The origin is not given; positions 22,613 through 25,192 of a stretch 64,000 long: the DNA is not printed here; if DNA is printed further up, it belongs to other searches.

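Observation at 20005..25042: Three co-oriented genes resemble Lamassu in layout but use non-canonical components: Mrr-nuclease/STAND NTPase, a 65-aa ORF and a Rad50/SMC-like zinc-hook ATPase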

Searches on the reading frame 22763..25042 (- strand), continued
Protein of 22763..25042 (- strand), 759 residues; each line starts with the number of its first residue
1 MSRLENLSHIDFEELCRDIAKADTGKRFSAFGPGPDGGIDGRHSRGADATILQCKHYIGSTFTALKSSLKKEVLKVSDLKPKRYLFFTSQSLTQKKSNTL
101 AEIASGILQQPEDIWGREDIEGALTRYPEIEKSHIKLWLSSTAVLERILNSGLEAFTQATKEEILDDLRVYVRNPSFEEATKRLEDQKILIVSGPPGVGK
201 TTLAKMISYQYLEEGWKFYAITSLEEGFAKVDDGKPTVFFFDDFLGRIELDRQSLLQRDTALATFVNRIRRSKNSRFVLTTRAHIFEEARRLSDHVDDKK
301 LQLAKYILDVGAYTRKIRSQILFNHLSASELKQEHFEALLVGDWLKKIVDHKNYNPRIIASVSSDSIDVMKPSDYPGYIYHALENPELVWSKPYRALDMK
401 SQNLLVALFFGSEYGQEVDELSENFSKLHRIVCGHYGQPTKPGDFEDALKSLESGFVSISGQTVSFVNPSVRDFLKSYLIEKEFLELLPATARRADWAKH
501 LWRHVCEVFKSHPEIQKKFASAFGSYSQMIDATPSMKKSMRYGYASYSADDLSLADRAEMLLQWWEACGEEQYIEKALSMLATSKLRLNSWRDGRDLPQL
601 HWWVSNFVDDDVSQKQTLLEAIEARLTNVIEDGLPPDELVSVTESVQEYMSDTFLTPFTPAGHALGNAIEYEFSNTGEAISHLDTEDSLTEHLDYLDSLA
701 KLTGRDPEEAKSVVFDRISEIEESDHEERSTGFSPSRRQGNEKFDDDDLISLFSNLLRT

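Call 27: find_encoding_contigs(protein=P0122, flank=6000, max_places=4)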
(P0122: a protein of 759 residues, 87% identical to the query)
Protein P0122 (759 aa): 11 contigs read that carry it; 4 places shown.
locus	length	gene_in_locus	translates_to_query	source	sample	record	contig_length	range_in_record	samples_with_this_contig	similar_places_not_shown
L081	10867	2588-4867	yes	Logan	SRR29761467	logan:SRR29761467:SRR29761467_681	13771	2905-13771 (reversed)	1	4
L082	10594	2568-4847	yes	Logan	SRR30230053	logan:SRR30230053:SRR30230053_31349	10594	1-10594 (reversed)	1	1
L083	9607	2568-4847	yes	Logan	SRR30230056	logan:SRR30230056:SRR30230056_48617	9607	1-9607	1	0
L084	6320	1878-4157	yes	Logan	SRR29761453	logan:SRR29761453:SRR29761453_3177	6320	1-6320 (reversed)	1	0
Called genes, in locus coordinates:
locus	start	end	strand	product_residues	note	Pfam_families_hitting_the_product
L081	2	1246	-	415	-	?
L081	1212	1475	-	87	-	-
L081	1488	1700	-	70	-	PF12728:HTH_17 (weak)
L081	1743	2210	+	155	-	PF12844:HTH_19 (weak), PF13560:HTH_31 (weak), PF01381:HTH_3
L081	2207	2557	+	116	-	-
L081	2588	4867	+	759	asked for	PF04471:Mrr_cat (weak), PF13401:AAA_22 (faint), PF03215:Rad17 (weak), PF20720:nSTAND3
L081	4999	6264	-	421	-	PF13657:Couple_hipA, PF07804:HipA_C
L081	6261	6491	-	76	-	PF01381:HTH_3 (weak)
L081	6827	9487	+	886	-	PF20464:MmeI_N, PF20465:MmeI_hel, PF20473:MmeI_Mtase, PF20466:MmeI_TRD, PF20467:MmeI_C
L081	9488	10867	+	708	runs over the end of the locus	PF00270:DEAD (weak)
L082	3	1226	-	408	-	?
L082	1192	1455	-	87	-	-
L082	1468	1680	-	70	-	PF12728:HTH_17 (weak)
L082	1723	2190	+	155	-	PF12844:HTH_19 (weak), PF13560:HTH_31 (weak), PF01381:HTH_3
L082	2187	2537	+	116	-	-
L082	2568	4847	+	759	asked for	PF04471:Mrr_cat (weak), PF13401:AAA_22 (faint), PF03215:Rad17 (weak), PF20720:nSTAND3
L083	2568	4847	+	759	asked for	PF04471:Mrr_cat (weak), PF13401:AAA_22 (faint), PF03215:Rad17 (weak), PF20720:nSTAND3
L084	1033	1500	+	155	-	PF12844:HTH_19 (weak), PF13560:HTH_31 (weak), PF01381:HTH_3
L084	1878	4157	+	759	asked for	PF04471:Mrr_cat (weak), PF13401:AAA_22 (faint), PF03215:Rad17 (weak), PF20720:nSTAND3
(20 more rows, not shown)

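Call 63: find_related_loci(query=A6, collection=metagenome_contigs, flank=6000)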
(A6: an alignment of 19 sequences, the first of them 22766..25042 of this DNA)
Query A6 (759 aa) in metagenome_contigs; peptide patterns used: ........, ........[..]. (x = any residue, [..] = any of these).
561 stretches matched a pattern; 120 encode a relative of the query (tblastn E <= 1e-3); the best 80 are kept; 79 distinct loci.
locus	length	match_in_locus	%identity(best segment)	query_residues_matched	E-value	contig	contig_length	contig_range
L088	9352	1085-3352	88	1-759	0e+0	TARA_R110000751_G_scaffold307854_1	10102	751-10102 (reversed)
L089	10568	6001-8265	65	1-758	0e+0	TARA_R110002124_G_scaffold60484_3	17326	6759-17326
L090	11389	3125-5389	62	1-757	0e+0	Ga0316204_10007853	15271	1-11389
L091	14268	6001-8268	60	1-759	0e+0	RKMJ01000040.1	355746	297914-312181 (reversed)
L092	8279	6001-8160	63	1-723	0e+0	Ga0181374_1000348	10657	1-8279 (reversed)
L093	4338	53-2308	59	1-756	0e+0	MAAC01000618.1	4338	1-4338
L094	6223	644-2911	56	1-756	0e+0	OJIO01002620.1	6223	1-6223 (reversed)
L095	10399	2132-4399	56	1-756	0e+0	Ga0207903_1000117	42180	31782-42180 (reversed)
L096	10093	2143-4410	56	1-756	0e+0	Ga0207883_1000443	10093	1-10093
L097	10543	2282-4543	54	1-757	0e+0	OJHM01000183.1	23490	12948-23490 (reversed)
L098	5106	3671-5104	75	1-478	0e+0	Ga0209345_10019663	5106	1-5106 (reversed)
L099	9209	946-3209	63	1-757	0e+0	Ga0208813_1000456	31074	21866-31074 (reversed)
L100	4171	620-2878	46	1-755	0e+0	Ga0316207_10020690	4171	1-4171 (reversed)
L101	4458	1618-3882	46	1-757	0e+0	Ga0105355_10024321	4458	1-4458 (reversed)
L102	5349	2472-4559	45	1-700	0e+0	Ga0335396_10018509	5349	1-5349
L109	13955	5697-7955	41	4-757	2e-177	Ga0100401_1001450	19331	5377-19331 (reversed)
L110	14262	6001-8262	41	6-757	3e-176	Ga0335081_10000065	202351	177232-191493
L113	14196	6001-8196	40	6-743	4e-172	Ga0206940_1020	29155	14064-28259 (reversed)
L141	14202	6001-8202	38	11-744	9e-153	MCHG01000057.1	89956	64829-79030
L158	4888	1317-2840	36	4-503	4e-88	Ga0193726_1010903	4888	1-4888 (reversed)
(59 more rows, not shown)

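Call 96: search_solved_structures(query=L113:3839-5911:+, max_evalue=0.001)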
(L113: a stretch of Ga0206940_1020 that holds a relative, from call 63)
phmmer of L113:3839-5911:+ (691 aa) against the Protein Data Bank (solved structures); distinct sequences matched with E-value up to 0.001: 18.
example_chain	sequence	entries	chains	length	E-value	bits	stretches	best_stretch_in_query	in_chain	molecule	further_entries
5xns_A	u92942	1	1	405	2.2e-10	42.9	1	3-61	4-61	Chromosome partition protein Smc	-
4i99_A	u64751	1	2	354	4.7e-10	41.8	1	3-61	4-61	Chromosome partition protein Smc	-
5xei_A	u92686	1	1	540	1.2e-09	40.5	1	3-90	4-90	Chromosome partition protein Smc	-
3qku_A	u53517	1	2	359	8.5e-08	34.4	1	449-629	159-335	DNA double-strand break repair rad50 ATPase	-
3qkt_A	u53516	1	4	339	1.7e-07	33.4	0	509-629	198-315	DNA double-strand break repair rad50 ATPase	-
4nci_A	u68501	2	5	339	2.2e-07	33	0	509-629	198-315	DNA double-strand break repair Rad50 ATPase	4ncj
4nch_A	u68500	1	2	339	1.1e-06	30.7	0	509-629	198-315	DNA double-strand break repair Rad50 ATPase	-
4nck_A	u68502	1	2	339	1.5e-06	30.2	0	509-629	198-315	DNA double-strand break repair Rad50 ATPase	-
3qf7_A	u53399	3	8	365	4e-05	25.5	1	3-56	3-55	Rad50 | Probable DNA double-strand break repair Rad50 ATPase,Probable DNA double-strand break repa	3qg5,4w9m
3qkr_B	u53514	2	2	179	4.2e-05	25.4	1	478-630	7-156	DNA double-strand break repair rad50 ATPase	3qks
3tho_A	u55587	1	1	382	4.6e-05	25.3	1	3-56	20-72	Probable DNA double-strand break repair Rad50 ATPase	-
1ii8_B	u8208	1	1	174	6.6e-05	24.8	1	478-630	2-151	Rad50 ABC-ATPase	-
1xew_X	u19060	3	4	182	7.9e-05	24.5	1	3-62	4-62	SMC protein | Chromosome segregation protein smc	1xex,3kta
5h68_A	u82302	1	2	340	0.00027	22.8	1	3-49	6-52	Chromosome partition protein Smc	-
1f2t_B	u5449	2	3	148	0.00037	22.3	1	512-630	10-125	RAD50 ABC-ATPASE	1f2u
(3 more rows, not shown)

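Call 97: search_solved_structures(query=L113:1981-3303:+, max_evalue=0.01)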
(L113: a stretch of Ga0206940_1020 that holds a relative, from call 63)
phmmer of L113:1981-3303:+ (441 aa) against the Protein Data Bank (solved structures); distinct sequences matched with E-value up to 0.01: 0.

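Call 104: search_solved_structures(query=L109:3445-5685:+, max_evalue=0.001)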
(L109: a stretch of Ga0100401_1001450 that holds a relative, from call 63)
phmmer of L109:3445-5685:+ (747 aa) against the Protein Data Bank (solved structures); distinct sequences matched with E-value up to 0.001: 0.

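Call 105: search_solved_structures(query=L091:4083-5909:+, max_evalue=0.001)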
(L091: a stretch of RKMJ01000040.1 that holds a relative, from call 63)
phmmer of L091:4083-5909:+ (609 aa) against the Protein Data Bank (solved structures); distinct sequences matched with E-value up to 0.001: 9.
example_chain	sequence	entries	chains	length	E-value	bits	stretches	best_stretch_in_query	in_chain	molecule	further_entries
6p74_A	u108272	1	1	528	6.6e-11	44.7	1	237-517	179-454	Putative ATP-dependent endonuclease of the OLD family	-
8jq9_B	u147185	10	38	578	1.3e-05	27.2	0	231-378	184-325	Endonuclease GajA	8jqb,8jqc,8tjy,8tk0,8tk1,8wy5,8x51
8wy4_A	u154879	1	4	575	1.3e-05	27.2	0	231-378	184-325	Endonuclease GajA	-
8j4t_A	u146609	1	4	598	1.4e-05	27.1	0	231-378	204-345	Endonuclease GajA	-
8sm3_A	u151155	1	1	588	2e-05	26.6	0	231-378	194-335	Endonuclease GajA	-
8u7i_A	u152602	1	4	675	3.3e-05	25.9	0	231-377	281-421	Endonuclease GajA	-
8ux9_B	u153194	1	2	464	0.00035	22.5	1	233-378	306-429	AriA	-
8v45_A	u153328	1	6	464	0.00035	22.5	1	233-378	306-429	AriA antitoxin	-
8v46_A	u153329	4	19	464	0.0009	21.2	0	233-378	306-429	AriA antitoxin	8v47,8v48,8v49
